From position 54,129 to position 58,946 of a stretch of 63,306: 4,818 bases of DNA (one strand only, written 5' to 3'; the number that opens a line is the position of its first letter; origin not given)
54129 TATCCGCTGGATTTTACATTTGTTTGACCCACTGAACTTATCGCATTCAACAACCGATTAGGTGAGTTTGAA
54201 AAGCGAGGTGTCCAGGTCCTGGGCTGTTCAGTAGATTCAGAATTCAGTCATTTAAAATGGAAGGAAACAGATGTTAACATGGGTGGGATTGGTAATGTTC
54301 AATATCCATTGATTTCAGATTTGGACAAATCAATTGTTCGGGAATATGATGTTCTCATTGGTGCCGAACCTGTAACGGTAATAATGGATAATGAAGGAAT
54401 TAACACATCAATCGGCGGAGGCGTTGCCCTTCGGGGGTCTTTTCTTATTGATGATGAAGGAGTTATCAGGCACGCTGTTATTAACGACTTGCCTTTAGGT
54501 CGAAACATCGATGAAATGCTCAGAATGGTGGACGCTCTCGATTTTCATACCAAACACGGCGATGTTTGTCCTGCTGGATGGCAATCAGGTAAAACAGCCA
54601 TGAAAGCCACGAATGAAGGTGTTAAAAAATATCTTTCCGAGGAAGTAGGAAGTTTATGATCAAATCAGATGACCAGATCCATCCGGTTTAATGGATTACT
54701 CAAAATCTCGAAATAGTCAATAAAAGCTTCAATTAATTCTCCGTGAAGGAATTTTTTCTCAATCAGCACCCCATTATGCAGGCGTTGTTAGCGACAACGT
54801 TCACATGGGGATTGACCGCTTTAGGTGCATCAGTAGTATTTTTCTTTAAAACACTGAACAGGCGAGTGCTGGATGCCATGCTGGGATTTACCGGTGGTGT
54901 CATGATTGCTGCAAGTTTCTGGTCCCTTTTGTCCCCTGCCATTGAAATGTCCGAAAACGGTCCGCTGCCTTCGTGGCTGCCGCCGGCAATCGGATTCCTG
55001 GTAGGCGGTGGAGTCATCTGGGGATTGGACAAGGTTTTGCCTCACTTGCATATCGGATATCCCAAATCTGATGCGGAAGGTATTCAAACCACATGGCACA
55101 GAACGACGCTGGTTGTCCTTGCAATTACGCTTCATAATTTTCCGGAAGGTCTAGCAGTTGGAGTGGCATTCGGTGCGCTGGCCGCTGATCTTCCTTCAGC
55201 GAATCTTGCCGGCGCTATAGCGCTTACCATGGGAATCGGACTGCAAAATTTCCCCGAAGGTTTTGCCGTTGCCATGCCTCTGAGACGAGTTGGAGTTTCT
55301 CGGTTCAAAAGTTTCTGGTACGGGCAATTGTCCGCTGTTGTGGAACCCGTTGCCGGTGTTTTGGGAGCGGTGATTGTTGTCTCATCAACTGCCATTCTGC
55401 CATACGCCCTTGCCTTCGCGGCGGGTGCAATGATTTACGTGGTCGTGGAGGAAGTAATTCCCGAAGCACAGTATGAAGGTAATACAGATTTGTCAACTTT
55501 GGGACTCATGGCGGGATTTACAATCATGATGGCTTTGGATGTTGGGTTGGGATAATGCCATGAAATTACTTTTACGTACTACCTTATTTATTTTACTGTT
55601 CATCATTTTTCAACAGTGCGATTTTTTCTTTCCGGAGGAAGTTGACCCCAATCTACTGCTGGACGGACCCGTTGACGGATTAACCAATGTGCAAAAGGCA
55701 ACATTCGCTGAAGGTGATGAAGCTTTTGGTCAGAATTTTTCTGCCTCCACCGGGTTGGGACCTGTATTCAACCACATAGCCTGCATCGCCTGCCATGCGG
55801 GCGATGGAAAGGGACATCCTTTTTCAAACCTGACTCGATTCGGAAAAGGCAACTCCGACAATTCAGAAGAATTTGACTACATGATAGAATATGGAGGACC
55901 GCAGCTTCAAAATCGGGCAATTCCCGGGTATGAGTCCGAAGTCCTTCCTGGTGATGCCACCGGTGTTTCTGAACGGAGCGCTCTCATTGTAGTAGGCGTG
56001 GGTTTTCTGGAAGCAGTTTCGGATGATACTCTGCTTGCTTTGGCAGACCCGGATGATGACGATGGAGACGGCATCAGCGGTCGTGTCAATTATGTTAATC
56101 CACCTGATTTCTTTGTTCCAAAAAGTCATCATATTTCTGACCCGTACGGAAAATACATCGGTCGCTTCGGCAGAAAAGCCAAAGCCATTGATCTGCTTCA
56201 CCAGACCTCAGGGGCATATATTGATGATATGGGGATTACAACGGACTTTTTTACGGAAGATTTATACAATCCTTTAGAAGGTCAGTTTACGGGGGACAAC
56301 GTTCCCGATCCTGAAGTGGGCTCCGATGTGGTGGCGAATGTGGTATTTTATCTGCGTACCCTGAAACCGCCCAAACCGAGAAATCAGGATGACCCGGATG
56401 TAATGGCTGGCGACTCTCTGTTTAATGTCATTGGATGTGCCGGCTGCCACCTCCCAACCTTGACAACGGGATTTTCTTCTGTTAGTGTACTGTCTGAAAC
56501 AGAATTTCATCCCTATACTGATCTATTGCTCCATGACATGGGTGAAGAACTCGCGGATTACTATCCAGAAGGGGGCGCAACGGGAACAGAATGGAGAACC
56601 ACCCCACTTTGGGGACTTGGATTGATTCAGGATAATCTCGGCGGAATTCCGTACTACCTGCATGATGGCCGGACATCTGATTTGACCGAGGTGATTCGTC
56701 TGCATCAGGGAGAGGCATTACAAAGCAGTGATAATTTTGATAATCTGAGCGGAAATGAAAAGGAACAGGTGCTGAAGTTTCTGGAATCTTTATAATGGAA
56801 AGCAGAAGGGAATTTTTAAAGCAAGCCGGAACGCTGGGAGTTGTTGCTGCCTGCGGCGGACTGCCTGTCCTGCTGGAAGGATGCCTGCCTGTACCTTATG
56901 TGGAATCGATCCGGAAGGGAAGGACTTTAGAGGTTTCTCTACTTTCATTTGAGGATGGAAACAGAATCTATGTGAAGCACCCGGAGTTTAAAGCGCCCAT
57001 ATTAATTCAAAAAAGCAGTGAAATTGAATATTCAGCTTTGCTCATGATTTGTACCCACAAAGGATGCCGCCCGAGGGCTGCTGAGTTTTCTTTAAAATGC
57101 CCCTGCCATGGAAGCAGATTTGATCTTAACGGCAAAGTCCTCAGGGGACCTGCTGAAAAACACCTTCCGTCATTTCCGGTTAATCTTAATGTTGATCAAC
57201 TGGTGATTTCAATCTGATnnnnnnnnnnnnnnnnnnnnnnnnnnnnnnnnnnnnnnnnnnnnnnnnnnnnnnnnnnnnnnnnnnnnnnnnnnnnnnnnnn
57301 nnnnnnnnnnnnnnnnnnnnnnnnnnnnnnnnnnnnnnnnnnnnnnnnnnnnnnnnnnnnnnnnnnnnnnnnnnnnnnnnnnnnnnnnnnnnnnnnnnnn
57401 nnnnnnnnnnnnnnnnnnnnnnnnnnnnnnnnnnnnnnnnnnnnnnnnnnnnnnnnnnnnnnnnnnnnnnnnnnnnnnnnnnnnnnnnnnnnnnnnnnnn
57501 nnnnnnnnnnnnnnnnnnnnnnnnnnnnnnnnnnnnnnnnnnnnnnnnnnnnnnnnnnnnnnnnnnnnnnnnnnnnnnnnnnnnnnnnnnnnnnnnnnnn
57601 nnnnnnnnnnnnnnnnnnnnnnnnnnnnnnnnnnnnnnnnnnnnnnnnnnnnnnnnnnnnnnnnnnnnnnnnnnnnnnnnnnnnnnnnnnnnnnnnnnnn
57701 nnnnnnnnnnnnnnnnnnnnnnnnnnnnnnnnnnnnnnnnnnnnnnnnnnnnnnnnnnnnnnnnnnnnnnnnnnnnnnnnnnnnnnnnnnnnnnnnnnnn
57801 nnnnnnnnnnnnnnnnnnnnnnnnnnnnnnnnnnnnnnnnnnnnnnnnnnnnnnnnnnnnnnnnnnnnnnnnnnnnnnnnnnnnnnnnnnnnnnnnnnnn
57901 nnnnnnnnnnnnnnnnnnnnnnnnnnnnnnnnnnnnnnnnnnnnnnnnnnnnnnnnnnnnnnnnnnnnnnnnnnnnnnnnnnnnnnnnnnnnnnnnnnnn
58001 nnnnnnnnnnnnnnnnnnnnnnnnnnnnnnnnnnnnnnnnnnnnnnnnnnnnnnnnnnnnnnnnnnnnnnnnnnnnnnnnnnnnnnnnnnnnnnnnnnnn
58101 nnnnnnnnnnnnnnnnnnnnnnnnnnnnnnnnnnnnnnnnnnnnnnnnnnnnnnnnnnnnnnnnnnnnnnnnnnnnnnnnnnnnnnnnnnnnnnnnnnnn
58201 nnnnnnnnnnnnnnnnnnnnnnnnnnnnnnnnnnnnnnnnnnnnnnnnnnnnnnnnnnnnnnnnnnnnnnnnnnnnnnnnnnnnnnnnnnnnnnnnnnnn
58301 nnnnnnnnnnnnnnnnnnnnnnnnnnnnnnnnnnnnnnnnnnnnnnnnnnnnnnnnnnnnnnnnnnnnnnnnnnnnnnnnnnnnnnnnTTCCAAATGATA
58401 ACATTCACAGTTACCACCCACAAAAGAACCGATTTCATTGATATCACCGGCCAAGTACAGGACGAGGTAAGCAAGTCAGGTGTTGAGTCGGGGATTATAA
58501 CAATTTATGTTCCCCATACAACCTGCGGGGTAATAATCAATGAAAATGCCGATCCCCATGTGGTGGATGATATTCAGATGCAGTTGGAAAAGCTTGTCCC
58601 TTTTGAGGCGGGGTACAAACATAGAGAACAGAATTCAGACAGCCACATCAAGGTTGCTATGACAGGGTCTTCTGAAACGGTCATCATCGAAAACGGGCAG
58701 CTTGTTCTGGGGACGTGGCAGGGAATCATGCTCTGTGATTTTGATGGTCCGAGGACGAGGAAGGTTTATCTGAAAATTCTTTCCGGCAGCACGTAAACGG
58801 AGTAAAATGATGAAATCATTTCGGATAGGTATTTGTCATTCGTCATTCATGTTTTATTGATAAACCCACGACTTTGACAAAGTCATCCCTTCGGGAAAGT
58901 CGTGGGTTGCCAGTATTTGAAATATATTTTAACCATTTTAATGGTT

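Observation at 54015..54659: Probable selenocysteine-containing 2-Cys peroxiredoxin split by the ORF track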

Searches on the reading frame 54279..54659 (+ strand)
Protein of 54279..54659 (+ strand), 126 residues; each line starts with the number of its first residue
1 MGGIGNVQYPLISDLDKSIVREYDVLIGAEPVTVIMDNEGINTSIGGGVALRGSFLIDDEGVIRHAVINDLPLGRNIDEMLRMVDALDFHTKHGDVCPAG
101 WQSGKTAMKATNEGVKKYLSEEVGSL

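Call 13: find_encoding_contigs(protein=window:54279-54659:+, flank=10000, max_places=10)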
Protein window:54279-54659:+ (126 aa): 16 contigs read that carry it; 10 places shown.
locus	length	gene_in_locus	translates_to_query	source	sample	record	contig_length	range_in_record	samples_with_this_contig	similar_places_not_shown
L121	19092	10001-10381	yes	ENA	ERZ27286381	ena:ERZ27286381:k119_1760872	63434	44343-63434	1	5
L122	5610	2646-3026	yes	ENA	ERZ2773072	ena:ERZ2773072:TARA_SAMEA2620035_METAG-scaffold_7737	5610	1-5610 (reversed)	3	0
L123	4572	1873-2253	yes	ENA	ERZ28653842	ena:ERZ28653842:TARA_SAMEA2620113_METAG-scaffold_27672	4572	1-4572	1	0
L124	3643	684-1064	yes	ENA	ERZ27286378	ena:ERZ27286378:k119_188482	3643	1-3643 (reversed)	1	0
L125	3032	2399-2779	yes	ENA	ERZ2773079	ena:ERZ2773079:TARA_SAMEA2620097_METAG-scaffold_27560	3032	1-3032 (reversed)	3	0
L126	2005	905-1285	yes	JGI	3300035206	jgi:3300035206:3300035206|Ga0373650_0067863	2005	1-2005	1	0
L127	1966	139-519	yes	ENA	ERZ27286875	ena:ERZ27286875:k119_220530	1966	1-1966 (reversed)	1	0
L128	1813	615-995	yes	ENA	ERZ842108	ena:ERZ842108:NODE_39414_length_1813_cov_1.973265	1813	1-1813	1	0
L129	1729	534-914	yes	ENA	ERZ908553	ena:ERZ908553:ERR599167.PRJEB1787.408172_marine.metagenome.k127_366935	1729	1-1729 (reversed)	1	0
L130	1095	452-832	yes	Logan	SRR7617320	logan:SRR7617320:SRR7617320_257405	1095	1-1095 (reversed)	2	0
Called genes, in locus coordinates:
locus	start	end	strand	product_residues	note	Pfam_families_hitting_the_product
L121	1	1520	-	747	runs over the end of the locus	PF01551:Peptidase_M23 (weak)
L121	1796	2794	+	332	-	PF20230:DUF6588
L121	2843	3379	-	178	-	PF01391:Collagen (weak)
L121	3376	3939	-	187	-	PF18967:PycTM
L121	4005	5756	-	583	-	PF00932:LTD, PF13860:FlgD_ig (faint), PF00932:LTD, PF13585:CHU_C (weak)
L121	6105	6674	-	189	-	PF08534:Redoxin, PF00578:AhpC-TSA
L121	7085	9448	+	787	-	PF18962:Por_Secre_tail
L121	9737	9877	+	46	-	PF00578:AhpC-TSA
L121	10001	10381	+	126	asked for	PF00578:AhpC-TSA (weak), PF10417:1-cysPrx_C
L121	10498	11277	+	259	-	PF02535:Zip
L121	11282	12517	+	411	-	PF06537:DHOR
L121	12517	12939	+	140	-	PF00355:Rieske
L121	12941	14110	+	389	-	-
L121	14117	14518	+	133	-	PF01894:YjbQ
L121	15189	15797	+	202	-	PF08713:DNA_alkylation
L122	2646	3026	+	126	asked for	PF00578:AhpC-TSA (weak), PF10417:1-cysPrx_C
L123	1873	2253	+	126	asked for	PF00578:AhpC-TSA (weak), PF10417:1-cysPrx_C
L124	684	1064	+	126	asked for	PF00578:AhpC-TSA (weak), PF10417:1-cysPrx_C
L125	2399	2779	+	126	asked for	PF00578:AhpC-TSA (weak), PF10417:1-cysPrx_C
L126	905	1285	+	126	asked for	PF00578:AhpC-TSA (weak), PF10417:1-cysPrx_C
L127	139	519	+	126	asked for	PF00578:AhpC-TSA (weak), PF10417:1-cysPrx_C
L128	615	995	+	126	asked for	PF00578:AhpC-TSA (weak), PF10417:1-cysPrx_C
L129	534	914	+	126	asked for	PF00578:AhpC-TSA (weak), PF10417:1-cysPrx_C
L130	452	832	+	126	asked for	PF00578:AhpC-TSA (weak), PF10417:1-cysPrx_C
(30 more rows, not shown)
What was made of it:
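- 54015..54659 (+): Complete selenoprotein CDS: 214-residue typical 2-Cys peroxiredoxin with Sec at residue 47. Gene callers split it into a 46-aa fragment and a 126-aa fragment. Split gene calls on public contigs (call 13).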

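Call 46: list_cluster_members(proteins=[window:54279-54659:+, window:54015-54155:+])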
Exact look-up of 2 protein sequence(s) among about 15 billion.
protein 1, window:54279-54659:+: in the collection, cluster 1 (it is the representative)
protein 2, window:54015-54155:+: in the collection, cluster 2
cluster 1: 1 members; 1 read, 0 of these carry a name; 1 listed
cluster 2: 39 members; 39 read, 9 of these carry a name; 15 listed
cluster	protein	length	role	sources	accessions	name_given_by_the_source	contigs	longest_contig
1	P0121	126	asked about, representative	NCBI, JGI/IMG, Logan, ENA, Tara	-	-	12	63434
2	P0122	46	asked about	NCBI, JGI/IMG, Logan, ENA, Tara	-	-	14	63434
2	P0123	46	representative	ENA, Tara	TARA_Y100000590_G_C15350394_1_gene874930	strand:- start:307 stop:447 length:141 start_codon:yes stop_codon:yes gene_type:complete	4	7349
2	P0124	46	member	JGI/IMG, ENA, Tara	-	strand:- start:287 stop:427 length:141 start_codon:yes stop_codon:yes gene_type:complete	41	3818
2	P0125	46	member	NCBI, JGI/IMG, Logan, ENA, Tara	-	peroxiredoxin (alkyl hydroperoxide reductase subunit C) | strand:- start:618 stop:758 length:141 start_codon:yes stop_codon:yes gene_type:complete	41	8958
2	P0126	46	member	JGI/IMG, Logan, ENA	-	peroxiredoxin (alkyl hydroperoxide reductase subunit C)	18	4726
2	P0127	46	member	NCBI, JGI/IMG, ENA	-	peroxiredoxin (alkyl hydroperoxide reductase subunit C)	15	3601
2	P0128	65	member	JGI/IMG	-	peroxiredoxin (alkyl hydroperoxide reductase subunit C)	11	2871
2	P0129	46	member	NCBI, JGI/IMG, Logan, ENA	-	peroxiredoxin (alkyl hydroperoxide reductase subunit C)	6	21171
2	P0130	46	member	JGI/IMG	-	peroxiredoxin (alkyl hydroperoxide reductase subunit C)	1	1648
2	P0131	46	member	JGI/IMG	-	peroxiredoxin (alkyl hydroperoxide reductase subunit C)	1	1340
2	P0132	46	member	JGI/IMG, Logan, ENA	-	-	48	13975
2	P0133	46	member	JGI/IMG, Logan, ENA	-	-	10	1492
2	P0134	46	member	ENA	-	-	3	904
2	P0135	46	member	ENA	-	-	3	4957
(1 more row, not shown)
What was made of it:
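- The 46-aa N-terminal fragment ending at the TGA has 39 distinct variants in its 90% cluster (14 of the 15 listed are 46 aa, one is 65 aa), several seen on 10-48 contigs each (call 46).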

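Call 47: find_encoding_contigs(protein=P0132, flank=3000, max_places=4)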
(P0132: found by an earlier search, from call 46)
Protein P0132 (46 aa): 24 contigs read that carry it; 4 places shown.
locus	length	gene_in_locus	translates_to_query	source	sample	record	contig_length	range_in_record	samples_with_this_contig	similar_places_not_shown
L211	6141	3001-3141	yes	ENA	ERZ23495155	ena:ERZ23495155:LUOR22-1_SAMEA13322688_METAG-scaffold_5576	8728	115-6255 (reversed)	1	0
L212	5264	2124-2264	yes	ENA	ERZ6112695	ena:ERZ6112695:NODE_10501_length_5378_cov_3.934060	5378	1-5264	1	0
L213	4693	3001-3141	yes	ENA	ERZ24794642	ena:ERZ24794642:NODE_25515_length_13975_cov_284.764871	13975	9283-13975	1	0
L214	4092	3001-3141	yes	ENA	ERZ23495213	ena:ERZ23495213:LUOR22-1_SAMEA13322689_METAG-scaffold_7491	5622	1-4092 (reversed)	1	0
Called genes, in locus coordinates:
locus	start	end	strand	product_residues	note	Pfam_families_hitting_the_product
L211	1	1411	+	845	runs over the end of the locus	PF25145:NfeD1b_N (faint), PF01343:Peptidase_S49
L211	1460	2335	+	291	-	PF00404:Dockerin_1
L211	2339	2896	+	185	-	-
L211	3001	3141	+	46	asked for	PF08534:Redoxin (weak), PF00578:AhpC-TSA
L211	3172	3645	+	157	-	PF00578:AhpC-TSA, PF08534:Redoxin (faint), PF10417:1-cysPrx_C (weak)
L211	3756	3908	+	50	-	-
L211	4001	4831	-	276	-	PF02574:S-methyl_trans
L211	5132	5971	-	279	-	PF12706:Lactamase_B_2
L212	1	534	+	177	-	?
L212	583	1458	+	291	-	PF00404:Dockerin_1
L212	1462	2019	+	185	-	-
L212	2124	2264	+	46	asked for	PF08534:Redoxin (weak), PF00578:AhpC-TSA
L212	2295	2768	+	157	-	PF00578:AhpC-TSA, PF08534:Redoxin (faint), PF10417:1-cysPrx_C (weak)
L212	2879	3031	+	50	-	-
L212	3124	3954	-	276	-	PF02574:S-methyl_trans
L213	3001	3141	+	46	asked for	PF08534:Redoxin (weak), PF00578:AhpC-TSA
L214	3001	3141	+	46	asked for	PF08534:Redoxin (weak), PF00578:AhpC-TSA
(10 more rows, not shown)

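Call 48: find_encoding_contigs(protein=P0124, flank=3000, max_places=4)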
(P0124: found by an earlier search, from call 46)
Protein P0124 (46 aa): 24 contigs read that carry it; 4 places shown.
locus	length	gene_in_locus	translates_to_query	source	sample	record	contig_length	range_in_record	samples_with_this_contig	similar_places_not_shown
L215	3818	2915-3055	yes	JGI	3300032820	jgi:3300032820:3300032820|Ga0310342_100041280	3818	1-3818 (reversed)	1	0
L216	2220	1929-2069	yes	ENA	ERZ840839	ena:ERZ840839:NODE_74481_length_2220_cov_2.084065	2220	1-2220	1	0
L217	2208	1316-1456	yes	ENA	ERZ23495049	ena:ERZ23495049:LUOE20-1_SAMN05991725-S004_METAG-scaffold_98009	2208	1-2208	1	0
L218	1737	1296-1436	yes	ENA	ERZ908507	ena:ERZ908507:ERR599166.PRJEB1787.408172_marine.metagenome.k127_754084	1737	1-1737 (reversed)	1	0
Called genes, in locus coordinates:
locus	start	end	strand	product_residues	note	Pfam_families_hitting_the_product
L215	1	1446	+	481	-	?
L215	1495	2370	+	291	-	PF00404:Dockerin_1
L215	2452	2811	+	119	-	-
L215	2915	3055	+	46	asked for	PF08534:Redoxin (weak), PF00578:AhpC-TSA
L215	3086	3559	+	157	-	PF00578:AhpC-TSA, PF08534:Redoxin (faint), PF10417:1-cysPrx_C (weak)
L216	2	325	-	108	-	?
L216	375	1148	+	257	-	PF01041:DegT_DnrJ_EryC1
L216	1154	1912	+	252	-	-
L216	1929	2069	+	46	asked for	PF08534:Redoxin (weak), PF00578:AhpC-TSA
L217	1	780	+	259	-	?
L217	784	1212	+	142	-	-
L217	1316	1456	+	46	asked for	PF08534:Redoxin (weak), PF00578:AhpC-TSA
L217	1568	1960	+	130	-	PF00578:AhpC-TSA (faint), PF10417:1-cysPrx_C (weak)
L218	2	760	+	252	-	?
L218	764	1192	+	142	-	-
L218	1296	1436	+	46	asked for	PF08534:Redoxin (weak), PF00578:AhpC-TSA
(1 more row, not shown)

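Call 49: find_encoding_contigs(protein=P0125, flank=2500, max_places=5)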
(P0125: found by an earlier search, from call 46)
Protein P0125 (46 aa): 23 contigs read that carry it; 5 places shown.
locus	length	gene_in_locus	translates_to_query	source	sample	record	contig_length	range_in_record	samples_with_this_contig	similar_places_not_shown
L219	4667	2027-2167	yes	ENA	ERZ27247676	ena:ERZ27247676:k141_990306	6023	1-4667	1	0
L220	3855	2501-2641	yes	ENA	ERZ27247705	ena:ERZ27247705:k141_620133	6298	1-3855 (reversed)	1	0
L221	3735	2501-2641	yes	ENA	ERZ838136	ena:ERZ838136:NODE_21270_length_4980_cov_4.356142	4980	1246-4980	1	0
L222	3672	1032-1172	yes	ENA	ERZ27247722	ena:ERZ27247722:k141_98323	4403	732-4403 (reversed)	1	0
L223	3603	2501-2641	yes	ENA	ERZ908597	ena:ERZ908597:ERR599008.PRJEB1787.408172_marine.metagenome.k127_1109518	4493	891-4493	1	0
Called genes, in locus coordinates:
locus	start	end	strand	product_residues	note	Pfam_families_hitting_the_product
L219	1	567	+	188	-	?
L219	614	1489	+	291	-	PF00404:Dockerin_1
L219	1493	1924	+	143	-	-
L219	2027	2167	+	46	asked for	PF08534:Redoxin (weak), PF00578:AhpC-TSA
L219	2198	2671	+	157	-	PF00578:AhpC-TSA, PF08534:Redoxin (faint), PF10417:1-cysPrx_C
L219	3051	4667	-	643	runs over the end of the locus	PF05226:CHASE2, PF00211:Guanylate_cyc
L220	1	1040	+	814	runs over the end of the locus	PF25145:NfeD1b_N (faint), PF01343:Peptidase_S49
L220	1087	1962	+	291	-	PF00404:Dockerin_1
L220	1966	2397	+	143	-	-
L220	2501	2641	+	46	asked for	PF08534:Redoxin (weak), PF00578:AhpC-TSA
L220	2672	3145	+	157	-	PF00578:AhpC-TSA, PF08534:Redoxin (faint), PF10417:1-cysPrx_C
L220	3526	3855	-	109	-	?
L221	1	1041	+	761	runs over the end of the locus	?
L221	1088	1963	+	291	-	PF00404:Dockerin_1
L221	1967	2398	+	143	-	-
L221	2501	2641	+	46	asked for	PF08534:Redoxin (weak), PF00578:AhpC-TSA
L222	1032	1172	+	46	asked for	PF08534:Redoxin (weak), PF00578:AhpC-TSA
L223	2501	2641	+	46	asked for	PF08534:Redoxin (weak), PF00578:AhpC-TSA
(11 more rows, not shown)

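Call 50: find_encoding_contigs(protein=P0126, flank=2500, max_places=5)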
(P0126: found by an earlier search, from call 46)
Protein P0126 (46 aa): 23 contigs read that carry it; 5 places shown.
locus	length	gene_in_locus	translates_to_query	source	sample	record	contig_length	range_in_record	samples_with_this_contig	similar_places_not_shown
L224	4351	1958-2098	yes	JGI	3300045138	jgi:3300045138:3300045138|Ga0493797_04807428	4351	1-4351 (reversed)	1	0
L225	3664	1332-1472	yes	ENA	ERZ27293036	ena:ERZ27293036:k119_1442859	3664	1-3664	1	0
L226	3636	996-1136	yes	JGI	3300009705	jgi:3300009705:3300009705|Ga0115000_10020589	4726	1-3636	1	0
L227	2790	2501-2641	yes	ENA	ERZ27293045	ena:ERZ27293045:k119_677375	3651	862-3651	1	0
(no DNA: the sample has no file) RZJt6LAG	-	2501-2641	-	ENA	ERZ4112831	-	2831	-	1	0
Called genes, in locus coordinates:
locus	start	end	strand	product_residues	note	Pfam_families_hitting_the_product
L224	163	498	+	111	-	-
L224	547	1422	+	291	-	PF00404:Dockerin_1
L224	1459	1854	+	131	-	-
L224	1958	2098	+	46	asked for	PF08534:Redoxin (weak), PF00578:AhpC-TSA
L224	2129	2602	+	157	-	PF00578:AhpC-TSA, PF08534:Redoxin (faint), PF10417:1-cysPrx_C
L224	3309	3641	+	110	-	PF12823:DUF3817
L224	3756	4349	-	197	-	?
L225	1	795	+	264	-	?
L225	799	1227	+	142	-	-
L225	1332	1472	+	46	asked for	PF08534:Redoxin (weak), PF00578:AhpC-TSA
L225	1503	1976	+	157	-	PF00578:AhpC-TSA, PF08534:Redoxin (faint), PF10417:1-cysPrx_C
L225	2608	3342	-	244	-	PF00106:adh_short, PF08659:KR (faint), PF13561:adh_short_C2, PF23441:SDR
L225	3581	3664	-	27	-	?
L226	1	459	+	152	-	?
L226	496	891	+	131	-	-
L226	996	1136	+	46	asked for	PF08534:Redoxin (weak), PF00578:AhpC-TSA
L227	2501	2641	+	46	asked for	PF08534:Redoxin (weak), PF00578:AhpC-TSA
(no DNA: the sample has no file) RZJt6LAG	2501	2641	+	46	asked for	PF08534:Redoxin (weak), PF00578:AhpC-TSA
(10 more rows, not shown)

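Call 51: find_encoding_contigs(protein=P0127, flank=2500, max_places=5)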
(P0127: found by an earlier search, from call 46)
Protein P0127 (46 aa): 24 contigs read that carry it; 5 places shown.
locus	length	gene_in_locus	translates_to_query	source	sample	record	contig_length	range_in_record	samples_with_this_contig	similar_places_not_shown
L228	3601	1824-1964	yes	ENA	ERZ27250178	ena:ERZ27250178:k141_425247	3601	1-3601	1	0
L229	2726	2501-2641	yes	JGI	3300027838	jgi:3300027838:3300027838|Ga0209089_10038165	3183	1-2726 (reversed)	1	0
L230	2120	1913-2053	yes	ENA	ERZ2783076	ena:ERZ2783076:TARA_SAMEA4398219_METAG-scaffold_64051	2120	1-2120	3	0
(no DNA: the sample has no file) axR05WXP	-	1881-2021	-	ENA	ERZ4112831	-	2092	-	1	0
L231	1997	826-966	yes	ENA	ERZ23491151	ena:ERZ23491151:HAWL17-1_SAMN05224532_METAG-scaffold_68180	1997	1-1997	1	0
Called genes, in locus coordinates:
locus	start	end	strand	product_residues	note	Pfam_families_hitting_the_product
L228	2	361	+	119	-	?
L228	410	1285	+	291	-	PF00404:Dockerin_1 (weak)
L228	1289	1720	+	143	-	-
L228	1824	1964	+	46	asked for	PF00578:AhpC-TSA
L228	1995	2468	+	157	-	PF00578:AhpC-TSA, PF08534:Redoxin (faint), PF10417:1-cysPrx_C (weak)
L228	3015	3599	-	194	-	?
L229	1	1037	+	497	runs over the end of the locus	?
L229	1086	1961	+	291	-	PF00404:Dockerin_1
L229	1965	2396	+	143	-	-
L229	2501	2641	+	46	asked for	PF00578:AhpC-TSA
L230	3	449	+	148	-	?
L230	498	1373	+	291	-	PF00404:Dockerin_1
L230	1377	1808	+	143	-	-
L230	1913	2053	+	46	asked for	PF00578:AhpC-TSA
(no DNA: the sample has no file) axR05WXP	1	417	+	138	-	?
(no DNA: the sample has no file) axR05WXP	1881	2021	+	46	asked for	PF00578:AhpC-TSA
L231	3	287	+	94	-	?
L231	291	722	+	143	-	-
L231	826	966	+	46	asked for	PF00578:AhpC-TSA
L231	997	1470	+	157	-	PF00578:AhpC-TSA, PF08534:Redoxin (faint), PF10417:1-cysPrx_C (weak)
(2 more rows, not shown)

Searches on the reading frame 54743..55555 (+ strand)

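Call 9: search_protein_families(library=pfam, proteins=[window:54743-55555:+])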
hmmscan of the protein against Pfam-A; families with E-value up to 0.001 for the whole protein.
window:54743-55555:+ (270 aa): 1 family
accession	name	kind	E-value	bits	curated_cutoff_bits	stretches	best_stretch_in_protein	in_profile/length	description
PF02535.28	Zip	-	4.9e-27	95.4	35.1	2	112-265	169-322/323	ZIP Zinc transporter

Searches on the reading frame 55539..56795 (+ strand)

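Call 9: search_protein_families(library=pfam, proteins=[window:55539-56795:+])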
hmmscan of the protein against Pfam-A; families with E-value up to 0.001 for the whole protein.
window:55539-56795:+ (418 aa): 2 families
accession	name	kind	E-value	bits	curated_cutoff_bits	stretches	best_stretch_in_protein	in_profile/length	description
PF06537.16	DHOR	-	2.8e-61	207.9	22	2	143-418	212-499/499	Di-haem oxidoreductase, putative peroxidase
PF00034.26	Cytochrom_C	-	0.00041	22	21.3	0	81-115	11-47/90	Cytochrome c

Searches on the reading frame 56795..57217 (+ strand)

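Call 9: search_protein_families(library=pfam, proteins=[window:56795-57217:+])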
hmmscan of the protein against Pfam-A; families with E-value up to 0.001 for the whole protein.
window:56795-57217:+ (140 aa): 1 family
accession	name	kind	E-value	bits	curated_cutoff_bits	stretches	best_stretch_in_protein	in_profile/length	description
PF00355.32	Rieske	-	3.2e-12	46.6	20.3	1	66-128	23-88/88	Rieske [2Fe-2S] domain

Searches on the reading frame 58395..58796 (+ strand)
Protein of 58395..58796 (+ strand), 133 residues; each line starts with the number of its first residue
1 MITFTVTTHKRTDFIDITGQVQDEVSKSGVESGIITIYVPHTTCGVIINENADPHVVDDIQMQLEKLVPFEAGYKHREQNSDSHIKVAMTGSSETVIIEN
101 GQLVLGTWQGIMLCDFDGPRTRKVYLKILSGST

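Call 43: search_protein_families(library=pfam, proteins=[window:58395-58796:+])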
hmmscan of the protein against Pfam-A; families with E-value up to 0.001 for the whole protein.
window:58395-58796:+ (133 aa): 1 family
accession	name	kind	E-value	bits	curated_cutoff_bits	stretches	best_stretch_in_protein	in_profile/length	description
PF01894.22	UPF0047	-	5e-44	149.6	27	1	16-128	1-117/117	Uncharacterised protein family UPF0047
